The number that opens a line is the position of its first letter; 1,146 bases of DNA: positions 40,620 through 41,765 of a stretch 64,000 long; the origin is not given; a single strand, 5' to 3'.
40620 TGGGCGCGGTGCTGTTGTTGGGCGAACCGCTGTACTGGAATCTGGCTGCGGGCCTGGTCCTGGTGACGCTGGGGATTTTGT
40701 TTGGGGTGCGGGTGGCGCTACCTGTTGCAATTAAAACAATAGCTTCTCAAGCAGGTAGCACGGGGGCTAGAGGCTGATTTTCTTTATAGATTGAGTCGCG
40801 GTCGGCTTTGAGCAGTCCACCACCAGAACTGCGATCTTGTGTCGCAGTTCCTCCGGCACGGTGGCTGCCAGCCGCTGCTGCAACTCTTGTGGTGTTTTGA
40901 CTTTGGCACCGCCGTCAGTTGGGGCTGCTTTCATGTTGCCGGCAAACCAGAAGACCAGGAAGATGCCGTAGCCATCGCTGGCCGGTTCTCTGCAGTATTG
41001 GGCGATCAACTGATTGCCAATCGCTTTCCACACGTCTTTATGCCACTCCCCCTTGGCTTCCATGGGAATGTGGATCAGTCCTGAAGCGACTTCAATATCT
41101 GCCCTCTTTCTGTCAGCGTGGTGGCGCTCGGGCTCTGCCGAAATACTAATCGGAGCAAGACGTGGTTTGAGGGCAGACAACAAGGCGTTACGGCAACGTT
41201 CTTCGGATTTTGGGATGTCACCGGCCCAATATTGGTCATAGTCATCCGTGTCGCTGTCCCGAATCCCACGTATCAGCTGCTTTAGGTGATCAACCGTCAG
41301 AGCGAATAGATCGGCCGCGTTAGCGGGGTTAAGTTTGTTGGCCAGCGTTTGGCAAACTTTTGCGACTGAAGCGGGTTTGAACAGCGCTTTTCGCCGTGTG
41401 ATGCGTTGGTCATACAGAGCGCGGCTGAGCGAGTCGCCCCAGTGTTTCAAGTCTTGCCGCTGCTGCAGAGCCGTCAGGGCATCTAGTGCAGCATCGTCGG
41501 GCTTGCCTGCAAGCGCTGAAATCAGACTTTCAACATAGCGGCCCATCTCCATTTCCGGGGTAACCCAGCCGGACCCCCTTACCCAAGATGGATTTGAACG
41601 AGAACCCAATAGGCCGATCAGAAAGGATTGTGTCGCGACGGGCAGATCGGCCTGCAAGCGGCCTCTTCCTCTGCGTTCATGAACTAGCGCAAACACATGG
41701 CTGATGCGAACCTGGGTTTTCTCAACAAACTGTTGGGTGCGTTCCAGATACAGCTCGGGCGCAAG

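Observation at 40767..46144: DUF4143 AAA+ ATPase coupled to a 1372-aa NACHT-like NTPase ending in a PD-(D/E)xK-like module: candidate undescribed defence system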

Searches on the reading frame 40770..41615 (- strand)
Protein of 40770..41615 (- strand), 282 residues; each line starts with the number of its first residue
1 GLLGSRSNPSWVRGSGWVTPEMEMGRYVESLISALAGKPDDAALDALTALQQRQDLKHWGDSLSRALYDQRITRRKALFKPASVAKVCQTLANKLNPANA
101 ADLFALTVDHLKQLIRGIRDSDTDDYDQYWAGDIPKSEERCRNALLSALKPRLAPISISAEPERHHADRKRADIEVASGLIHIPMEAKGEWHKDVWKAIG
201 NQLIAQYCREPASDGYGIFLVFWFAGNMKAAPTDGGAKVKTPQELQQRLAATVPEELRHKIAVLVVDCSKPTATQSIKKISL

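Call 36: search_solved_structures(query=A2, max_evalue=10, show_alignments=3)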
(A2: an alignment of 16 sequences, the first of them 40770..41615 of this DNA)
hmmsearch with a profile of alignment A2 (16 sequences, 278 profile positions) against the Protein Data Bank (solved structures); distinct sequences matched with E-value up to 10: 4.
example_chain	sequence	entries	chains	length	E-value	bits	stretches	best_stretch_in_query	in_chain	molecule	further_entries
8szz_0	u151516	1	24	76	0.43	13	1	27-78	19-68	O32-ZL4 Component A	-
3ph0_A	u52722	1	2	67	0.45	12.9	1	93-139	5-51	AscE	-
2q1k_A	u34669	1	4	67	0.48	12.8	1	93-139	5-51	AscE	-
2ej5_A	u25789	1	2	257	0.62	12.5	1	7-85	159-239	Enoyl-CoA hydratase subunit II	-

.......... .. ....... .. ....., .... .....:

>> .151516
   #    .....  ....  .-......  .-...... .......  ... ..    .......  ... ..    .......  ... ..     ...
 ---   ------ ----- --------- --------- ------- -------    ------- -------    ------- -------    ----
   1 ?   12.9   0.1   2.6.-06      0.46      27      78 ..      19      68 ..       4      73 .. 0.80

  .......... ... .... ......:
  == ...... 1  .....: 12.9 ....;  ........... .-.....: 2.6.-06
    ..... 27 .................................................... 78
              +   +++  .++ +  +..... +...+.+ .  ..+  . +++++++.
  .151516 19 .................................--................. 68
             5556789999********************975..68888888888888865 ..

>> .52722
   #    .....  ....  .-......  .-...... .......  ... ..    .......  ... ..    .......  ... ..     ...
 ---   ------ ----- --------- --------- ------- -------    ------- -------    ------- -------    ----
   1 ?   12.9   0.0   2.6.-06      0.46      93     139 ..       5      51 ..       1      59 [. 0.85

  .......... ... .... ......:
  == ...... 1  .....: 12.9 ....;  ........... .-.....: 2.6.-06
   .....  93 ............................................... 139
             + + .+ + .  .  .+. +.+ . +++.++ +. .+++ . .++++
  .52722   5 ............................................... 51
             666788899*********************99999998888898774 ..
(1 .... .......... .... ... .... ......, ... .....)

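Call 38: find_homologous_proteins(query=A2, max_evalue=0.001)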
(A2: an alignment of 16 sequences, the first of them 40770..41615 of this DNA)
Query A2 (16 sequences) (282 aa, profile of the alignment): 84 proteins with E <= 0.001 among 8000 candidates.
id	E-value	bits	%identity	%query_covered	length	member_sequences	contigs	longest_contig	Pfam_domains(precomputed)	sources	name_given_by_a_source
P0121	3.2e-114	399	69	96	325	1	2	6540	PF28130.1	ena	-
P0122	3.9e-110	386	54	96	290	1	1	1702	PF28130.1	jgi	jgi:hypothetical protein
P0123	1.1e-107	378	73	89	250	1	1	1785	PF28130.1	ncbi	ncbi:MAG: hypothetical protein ABI606_22875 [Rhodoferax sp.]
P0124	6.1e-107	375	67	90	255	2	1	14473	PF28130.1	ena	-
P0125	1.1e-106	374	62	96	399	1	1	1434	PF28130.1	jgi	jgi:hypothetical protein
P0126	1.2e-106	374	72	88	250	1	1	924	PF28130.1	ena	-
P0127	1.5e-104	367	58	91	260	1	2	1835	PF28130.1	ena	-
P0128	3.1e-102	360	58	88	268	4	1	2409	PF28130.1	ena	-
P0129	5.1e-102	359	64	90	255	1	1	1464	-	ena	-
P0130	1.9e-100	354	63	92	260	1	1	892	PF28130.1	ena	-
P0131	7.5e-99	349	63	90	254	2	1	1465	PF28130.1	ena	-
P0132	1.1e-95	338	60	88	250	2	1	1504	PF28130.1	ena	-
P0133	4.2e-93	330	35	87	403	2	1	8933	PF28130.1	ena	-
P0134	4.8e-90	320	36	94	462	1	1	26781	PF28130.1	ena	-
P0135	9.6e-89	315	37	87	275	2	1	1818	-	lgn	-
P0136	1.3e-88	315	60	76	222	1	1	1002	PF28130.1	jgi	jgi:hypothetical protein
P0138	1.1e-87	312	34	91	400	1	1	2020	PF28130.1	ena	-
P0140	1.3e-86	308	33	88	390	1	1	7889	PF28130.1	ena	-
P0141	2.7e-86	307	33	88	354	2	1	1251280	-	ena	-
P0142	5.2e-86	306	34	87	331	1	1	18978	PF28130.1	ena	-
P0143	1.2e-85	305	33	93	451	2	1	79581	PF28130.1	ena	-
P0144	2.0e-83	298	33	87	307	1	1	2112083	PF28130.1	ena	-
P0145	3.4e-83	297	32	88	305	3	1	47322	PF28130.1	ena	-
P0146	3.8e-83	297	34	87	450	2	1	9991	PF28130.1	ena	-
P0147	4.0e-83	297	34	86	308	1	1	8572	PF28130.1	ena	-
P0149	6.0e-83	296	66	71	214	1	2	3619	PF28130.1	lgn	-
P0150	7.2e-83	296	33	87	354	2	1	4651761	PF28130.1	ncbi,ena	-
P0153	1.1e-81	292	33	88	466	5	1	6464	PF28130.1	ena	-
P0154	1.4e-81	292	31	87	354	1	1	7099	PF28130.1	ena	-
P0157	4.2e-80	287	30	88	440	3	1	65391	PF28130.1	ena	-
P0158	4.6e-80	287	34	88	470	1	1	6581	PF28130.1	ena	-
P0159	1.6e-79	285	34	88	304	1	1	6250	PF28130.1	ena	-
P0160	3.1e-79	284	35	86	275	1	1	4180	PF28130.1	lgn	-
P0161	3.5e-79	284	31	79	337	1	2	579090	PF28130.1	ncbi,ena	-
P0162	4.7e-79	284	30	88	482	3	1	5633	PF28130.1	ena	-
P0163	2.3e-78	281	35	87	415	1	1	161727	PF28130.1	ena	-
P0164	2.9e-78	281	31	87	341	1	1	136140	PF28130.1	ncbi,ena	-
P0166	1.3e-77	279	33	88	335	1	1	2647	PF28130.1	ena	-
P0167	2.9e-77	278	37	88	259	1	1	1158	PF28130.1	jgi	jgi:hypothetical protein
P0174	1.5e-73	265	31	88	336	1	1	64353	PF28130.1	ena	-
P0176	1.1e-71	259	30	88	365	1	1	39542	PF28130.1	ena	-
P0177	1.3e-70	256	33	77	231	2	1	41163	PF28130.1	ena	-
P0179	1.6e-68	249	36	73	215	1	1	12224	PF28130.1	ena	-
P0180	1.7e-68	249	35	75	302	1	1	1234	PF28130.1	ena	-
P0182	8.9e-67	243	33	74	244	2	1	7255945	PF28130.1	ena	-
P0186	7.3e-64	234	39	66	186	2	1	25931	PF28130.1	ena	-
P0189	8.9e-63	230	37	62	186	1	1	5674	PF28130.1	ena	-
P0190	7.0e-62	227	35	65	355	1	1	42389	PF28130.1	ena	-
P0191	8.0e-62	227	38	62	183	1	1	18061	PF28130.1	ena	-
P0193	7.0e-59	217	37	60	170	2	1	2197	PF28130.1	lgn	-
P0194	7.8e-58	214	37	63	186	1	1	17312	PF28130.1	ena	-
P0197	1.4e-50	190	63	46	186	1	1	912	PF28130.1,PF12441.15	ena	-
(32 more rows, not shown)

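Call 58: predict_structure(alignment_id=A3)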
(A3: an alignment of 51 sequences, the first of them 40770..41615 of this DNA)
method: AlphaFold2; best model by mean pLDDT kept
length: 282 residues; sequences in the alignment: 51
mean_pLDDT: 86.7   pTM: 0.67
mean pLDDT of the five models: 86.7, 86.3, 85.9, 85.6, 84.4
residues with pLDDT >= 90: 178; 70-90: 63; 50-70: 35; < 50: 6
segments of 3 or more residues with pLDDT < 50: 1-4
pLDDT, mean of each block of 10 residues (from residue 1): 60 87 91 95 97 96 94 81 62 76 95 92 81 93 96 94 71 91 95 93 86 94 84 80 95 94 95 66 48
secondary structure, 60 per line:
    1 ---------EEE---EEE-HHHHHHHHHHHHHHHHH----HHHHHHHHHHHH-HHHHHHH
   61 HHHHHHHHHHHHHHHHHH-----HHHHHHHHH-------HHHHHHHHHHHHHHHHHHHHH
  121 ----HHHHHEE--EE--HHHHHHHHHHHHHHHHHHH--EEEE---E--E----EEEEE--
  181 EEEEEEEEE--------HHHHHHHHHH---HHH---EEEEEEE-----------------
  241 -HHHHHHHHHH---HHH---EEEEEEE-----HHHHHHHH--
elements in order: E10-12 E16-18 H20-36 H41-52 H54-78 H84-92 H100-120 H125-129 H138-156 E159-162 E174-178 E181-189 H198-207 E217-223 H242-251 E261-267 H273-280

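Call 60: fold_search(model_id=the predicted structure, library=pdb)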
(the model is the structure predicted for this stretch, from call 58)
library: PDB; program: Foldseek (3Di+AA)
matches with E <= 10: 705; with E <= 0.001: 0
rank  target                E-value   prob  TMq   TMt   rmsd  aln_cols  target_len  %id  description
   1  6sce_A                3.2e-02  0.72  0.24  0.12  11.5       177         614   18  Structure of a Type III CRISPR defence DNA nuclease activated by cyclic oligoadenylate (released 2020-02-19)
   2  8q3z_A                3.4e-02  0.93  0.27  0.18   5.9       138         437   12  Crystal structure of cA4-bound Can2 from Thermoanaerobacter brockii (released 2023-11-22)
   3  3bm3_A                3.6e-02  0.47  0.26  0.28  18.9       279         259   12  Restriction endonuclease PspGI-substrate DNA complex (released 2008-09-16)
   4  2ziw_A                5.4e-02  0.54  0.18  0.18  10.6       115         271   12  Crystal structure of the Mus81-Eme1 complex (released 2008-04-29)
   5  8z4i_B                6.9e-02  0.66  0.25  0.19   6.5       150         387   11  crystal structure of Cdn1 in complex with cA3 (released 2026-02-04)
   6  8q44_A                7.3e-02  0.91  0.21  0.14   5.0        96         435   14  Crystal structure of cA4-bound Can2 (E364R) in complex with oligo-T DNA (released 2023-11-22)
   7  1ob9                  7.3e-02  0.60  0.16  0.31   6.3        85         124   15  Holliday Junction Resolving Enzyme (released 2004-10-15)
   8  3bm3_B                7.3e-02  0.33  0.26  0.27  19.4       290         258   11  Restriction endonuclease PspGI-substrate DNA complex (released 2008-09-16)
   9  8xks_F                7.7e-02  0.12  0.18  0.10  19.5       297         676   11  The cryo-EM structure of Orf2971-FtsHi motor complex (released 2024-12-04)
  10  4dav_A                8.7e-02  0.72  0.24  0.29   7.9       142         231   10  The structure of Pyrococcus Furiosus SfsA in complex with DNA (released 2014-10-01)
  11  8z4i_A                9.7e-02  0.87  0.26  0.20   4.4       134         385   10  crystal structure of Cdn1 in complex with cA3 (released 2026-02-04)
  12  5gke_A                9.7e-02  0.60  0.24  0.27   6.2       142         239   10  Structure of EndoMS-dsDNA1 complex (released 2016-11-02)
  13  2vld_A                9.7e-02  0.51  0.23  0.27   6.8       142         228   11  crystal structure of a repair endonuclease from Pyrococcus abyssi (released 2009-05-19)
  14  2wcw_D                1.2e-01  0.82  0.15  0.29   4.4        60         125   18  1.6A resolution structure of Archaeoglobus fulgidus Hjc, a Holliday junction resolvase from an archaeal hyperthermophi (released 2009-03-24)
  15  2wcw_A                1.2e-01  0.80  0.14  0.29   4.2        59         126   19  1.6A resolution structure of Archaeoglobus fulgidus Hjc, a Holliday junction resolvase from an archaeal hyperthermophi (released 2009-03-24)
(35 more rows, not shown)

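Call 66: search_protein_representatives(alignment_id=A3)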
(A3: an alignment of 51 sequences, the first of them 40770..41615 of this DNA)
Query: 51 sequences, 454 profile positions. Proteins with E-value up to 0.001 (for the whole library): 3008; up to 1e-10: 1975; up to 1e-30: 1474. The best 150 are listed.
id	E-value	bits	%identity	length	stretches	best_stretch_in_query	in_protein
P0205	8.5e-209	710.8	-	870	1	1-451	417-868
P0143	2.6e-206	702.6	-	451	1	1-450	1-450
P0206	8.9e-204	694.2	-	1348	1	1-450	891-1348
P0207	4.5e-202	688.6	-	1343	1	1-451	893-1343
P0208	1.9e-183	627.2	-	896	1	1-452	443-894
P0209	2.5e-179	613.6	-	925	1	1-450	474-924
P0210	2.2e-176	603.9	-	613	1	1-450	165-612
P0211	4.0e-174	596.5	-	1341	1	1-451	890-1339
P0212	7.2e-171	585.8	-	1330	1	1-450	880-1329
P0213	1.8e-169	581.1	-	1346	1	1-452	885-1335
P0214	2.5e-159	547.7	-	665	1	1-450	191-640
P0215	4.3e-157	540.4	-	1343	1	1-451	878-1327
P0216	2.4e-156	537.9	-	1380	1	2-450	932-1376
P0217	6.4e-154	529.9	-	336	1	120-452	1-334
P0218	6.7e-151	519.9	-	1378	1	1-449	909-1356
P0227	4.6e-136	471.0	-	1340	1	9-451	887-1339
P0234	4.0e-128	444.8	-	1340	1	7-448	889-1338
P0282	2.3e-101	356.7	-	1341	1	12-450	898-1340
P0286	4.5e-100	352.4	-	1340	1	4-448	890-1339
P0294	2.0e-98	347.0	-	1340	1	20-449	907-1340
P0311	2.3e-96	340.1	-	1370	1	19-449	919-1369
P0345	1.2e-93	331.2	-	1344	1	42-448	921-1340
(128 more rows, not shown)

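Call 68: find_encoding_contigs(protein=P0141, flank=8000, max_places=2)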
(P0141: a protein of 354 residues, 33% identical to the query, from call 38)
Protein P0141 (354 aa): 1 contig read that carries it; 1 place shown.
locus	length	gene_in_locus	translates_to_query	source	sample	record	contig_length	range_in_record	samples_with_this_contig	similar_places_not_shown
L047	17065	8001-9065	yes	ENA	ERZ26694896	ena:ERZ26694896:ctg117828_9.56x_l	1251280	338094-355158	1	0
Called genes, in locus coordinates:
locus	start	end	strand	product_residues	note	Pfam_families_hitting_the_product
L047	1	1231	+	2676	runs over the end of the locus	PF16709:SCAB-Ig (faint), PF23197:IG_AIR9 (faint), PF16656:Pur_ac_phosph_N (faint), PF00041:fn3, PF25059:FN3_DSCAM-DSCAML_C (weak), PF13753:SWM_repeat, PF00041:fn3, PF03160:Calx-beta, +1 more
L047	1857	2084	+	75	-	PF05930:Phage_AlpA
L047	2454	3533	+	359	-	-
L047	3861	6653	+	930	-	-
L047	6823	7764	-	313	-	PF05598:DUF772, PF01609:DDE_Tnp_1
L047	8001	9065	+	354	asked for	-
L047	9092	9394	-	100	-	-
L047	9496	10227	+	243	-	PF13276:HTH_21, PF00665:rve, PF13683:rve_3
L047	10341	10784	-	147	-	-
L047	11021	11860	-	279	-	PF01695:IstB_IS21, PF00004:AAA (faint), PF13481:AAA_25 (weak)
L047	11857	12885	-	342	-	PF01381:HTH_3 (weak), PF02796:HTH_7 (weak), PF13384:HTH_23, PF13518:HTH_28, PF12728:HTH_17 (weak), PF00665:rve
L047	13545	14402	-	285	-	PF13276:HTH_21, PF00665:rve, PF13683:rve_3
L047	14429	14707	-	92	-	PF01527:HTH_Tnp_1, PF13384:HTH_23 (weak)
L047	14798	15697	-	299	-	PF18928:DUF5677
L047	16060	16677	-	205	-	-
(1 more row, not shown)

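Call 69: find_encoding_contigs(protein=P0161, flank=8000, max_places=2)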
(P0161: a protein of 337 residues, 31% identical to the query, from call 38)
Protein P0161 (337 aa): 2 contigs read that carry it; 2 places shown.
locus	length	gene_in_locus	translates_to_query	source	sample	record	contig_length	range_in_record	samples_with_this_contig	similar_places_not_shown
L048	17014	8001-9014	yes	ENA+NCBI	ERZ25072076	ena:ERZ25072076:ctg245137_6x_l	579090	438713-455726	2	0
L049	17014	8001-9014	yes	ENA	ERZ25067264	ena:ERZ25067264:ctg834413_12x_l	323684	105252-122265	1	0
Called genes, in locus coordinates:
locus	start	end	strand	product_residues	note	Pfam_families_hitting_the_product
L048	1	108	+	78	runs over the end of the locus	-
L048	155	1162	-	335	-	PF00665:rve, PF13683:rve_3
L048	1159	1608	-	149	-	PF01527:HTH_Tnp_1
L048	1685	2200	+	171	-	PF03852:Vsr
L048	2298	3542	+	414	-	PF00872:Transposase_mut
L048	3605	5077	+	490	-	-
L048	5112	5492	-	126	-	-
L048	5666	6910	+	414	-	PF00872:Transposase_mut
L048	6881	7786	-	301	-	PF00872:Transposase_mut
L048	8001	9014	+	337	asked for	PF28130:DUF8371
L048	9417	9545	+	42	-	-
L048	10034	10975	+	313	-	-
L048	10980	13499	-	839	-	-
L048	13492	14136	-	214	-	-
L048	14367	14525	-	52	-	-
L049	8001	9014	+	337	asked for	PF28130:DUF8371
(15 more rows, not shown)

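Call 99: fold_search(model_id=the predicted structure, library=viral)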
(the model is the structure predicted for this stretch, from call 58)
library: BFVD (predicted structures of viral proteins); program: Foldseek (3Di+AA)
matches with E <= 10: 411; with E <= 0.001: 0
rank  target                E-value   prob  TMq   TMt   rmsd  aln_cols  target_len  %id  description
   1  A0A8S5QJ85            2.4e-03  0.99  0.25  0.24   6.2       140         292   18  Restriction endonuclease [Siphoviridae sp. ctezl47]
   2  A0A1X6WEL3            4.3e-03  0.99  0.28  0.33   6.4       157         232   11  (no name in the UniProt tables at hand)
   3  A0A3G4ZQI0            4.3e-03  0.96  0.27  0.38   8.4       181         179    9  Uncharacterized protein [Terrestrivirus sp.]
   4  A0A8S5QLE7            5.8e-03  0.85  0.25  0.26  33.2       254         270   12  Restriction endonuclease [Siphoviridae sp. ctVCm11]
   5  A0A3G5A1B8            6.1e-03  0.99  0.28  0.36   6.6       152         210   10  Uncharacterized protein [Harvfovirus sp.]
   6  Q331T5                7.7e-03  0.85  0.24  0.31  23.1       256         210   10  (no name in the UniProt tables at hand)
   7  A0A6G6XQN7            8.2e-03  0.96  0.25  0.18  10.7       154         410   13  (no name in the UniProt tables at hand)
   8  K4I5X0                1.2e-02  0.69  0.20  0.25  14.4       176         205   11  Uncharacterized protein [Salmonella phage STML-198]
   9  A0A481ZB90            1.4e-02  0.63  0.17  0.29   8.5       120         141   13  Endonuclease [Pithovirus LCPAC304]
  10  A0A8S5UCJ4            1.8e-02  0.98  0.22  0.35   4.9        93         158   10  Holliday junction resolvase RecU [Siphoviridae sp. ctgN495]
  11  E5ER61                2.0e-02  0.57  0.18  0.16   9.7       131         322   12  (no name in the UniProt tables at hand)
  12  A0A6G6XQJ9            2.1e-02  0.66  0.22  0.22   8.7       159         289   17  (no name in the UniProt tables at hand)
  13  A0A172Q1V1            2.2e-02  0.98  0.36  0.52   8.7       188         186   11  Uncharacterized protein [Escherichia phage MX01]
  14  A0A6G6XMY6            3.0e-02  0.84  0.28  0.39   9.5       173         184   13  (no name in the UniProt tables at hand)
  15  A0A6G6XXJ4            3.0e-02  0.72  0.17  0.32   6.3        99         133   17  Uncharacterized protein [Ochrobactrum phage vB_OspP_OH]
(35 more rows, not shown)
